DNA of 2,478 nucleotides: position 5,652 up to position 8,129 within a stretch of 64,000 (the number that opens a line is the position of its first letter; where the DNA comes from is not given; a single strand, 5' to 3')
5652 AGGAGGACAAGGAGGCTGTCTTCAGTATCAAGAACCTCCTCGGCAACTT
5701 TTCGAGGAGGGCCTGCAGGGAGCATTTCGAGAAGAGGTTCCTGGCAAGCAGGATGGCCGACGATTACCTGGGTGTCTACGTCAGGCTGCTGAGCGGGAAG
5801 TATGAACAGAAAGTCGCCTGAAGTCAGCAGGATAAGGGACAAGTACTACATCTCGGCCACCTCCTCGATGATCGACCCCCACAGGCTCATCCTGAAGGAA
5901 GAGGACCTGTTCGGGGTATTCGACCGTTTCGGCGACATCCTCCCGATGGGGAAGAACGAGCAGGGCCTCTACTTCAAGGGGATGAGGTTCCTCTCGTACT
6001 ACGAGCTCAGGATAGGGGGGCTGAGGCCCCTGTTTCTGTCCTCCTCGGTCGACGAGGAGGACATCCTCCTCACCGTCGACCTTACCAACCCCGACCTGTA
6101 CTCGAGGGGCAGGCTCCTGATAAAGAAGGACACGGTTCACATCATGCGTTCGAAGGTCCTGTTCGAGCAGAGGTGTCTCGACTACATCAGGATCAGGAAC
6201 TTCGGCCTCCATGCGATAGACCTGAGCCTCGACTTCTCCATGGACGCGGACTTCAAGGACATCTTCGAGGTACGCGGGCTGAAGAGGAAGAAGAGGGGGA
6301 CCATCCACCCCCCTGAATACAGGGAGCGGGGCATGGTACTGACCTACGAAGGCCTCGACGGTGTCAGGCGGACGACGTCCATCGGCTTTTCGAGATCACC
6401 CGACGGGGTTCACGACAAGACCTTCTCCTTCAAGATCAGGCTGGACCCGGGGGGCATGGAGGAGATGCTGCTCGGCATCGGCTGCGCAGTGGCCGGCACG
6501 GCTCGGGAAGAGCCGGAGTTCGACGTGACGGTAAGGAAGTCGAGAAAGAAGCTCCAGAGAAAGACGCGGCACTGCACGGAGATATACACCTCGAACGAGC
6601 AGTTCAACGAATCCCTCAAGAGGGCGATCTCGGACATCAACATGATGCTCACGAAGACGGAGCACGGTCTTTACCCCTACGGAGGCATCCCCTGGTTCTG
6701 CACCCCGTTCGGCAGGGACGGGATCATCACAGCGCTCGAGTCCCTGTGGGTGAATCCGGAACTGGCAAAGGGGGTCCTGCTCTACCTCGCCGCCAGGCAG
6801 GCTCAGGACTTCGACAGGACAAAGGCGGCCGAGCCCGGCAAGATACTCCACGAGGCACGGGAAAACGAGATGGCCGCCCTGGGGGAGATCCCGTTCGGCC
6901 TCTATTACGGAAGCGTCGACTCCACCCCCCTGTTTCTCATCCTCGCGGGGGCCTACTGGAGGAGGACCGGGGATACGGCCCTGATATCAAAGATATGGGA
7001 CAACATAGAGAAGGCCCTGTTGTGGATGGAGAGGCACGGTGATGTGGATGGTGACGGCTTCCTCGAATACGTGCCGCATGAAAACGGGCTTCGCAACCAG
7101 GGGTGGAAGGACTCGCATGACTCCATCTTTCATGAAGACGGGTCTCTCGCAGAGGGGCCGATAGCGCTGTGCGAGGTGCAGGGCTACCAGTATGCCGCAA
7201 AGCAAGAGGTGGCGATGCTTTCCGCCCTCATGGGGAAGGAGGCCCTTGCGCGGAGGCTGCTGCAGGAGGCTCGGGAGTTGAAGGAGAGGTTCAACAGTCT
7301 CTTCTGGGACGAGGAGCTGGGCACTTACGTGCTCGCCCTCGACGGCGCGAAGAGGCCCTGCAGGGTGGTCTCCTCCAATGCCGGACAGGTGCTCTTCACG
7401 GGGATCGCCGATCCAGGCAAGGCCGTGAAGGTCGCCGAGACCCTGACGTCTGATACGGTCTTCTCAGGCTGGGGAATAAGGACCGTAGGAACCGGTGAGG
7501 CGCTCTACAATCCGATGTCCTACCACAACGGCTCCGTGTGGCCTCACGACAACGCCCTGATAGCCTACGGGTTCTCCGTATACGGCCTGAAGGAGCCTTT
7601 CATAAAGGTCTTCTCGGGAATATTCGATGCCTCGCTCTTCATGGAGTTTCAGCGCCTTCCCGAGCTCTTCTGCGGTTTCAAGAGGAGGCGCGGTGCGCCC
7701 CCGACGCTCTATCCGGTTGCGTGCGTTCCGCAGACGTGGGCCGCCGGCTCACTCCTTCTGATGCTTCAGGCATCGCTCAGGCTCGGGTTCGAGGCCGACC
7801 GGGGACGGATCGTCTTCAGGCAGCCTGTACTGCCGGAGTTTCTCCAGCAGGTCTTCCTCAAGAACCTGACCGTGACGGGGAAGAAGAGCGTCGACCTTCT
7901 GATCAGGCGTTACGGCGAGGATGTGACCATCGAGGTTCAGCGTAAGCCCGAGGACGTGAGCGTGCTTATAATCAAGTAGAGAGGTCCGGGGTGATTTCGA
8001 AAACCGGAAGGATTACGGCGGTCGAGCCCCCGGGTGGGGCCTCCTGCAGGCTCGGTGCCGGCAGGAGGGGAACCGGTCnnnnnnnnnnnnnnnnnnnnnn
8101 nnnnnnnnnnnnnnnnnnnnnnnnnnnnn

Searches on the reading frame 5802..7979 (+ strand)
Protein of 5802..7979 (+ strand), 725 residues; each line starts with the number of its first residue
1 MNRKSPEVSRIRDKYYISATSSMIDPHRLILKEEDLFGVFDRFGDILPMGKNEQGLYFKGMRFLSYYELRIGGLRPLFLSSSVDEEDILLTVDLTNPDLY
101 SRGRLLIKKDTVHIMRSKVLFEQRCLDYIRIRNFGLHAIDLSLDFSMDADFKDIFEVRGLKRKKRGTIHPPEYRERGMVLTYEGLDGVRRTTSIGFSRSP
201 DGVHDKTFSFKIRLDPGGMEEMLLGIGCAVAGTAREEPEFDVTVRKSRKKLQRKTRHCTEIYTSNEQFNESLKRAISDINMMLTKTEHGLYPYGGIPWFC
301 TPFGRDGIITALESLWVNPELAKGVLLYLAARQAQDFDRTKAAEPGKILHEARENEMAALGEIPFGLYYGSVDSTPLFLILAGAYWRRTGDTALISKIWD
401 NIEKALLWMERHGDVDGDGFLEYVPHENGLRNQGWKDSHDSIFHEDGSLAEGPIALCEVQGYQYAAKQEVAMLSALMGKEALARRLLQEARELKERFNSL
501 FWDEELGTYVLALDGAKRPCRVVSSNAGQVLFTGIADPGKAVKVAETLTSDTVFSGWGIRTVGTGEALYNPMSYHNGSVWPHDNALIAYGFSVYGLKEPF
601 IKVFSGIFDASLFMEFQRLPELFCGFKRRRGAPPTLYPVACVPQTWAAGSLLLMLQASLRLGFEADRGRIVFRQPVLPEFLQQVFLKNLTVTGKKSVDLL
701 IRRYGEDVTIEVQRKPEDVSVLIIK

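Call 87: search_protein_families(library=pfam, proteins=[window:5802-7979:+], max_evalue=0.00001)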
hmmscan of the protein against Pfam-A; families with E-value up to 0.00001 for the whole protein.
window:5802-7979:+ (725 aa): 2 families
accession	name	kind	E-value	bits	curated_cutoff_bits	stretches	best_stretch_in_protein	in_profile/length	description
PF14742.11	GDE_N_bis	-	4e-53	180.5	22.1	1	31-219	1-188/194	N-terminal domain of (some) glycogen debranching enzymes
PF22422.2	MGH1-like_GH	-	2.1e-20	74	27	1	310-602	12-319/356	Mannosylglycerate hydrolase MGH1-like glycoside hydrolase domain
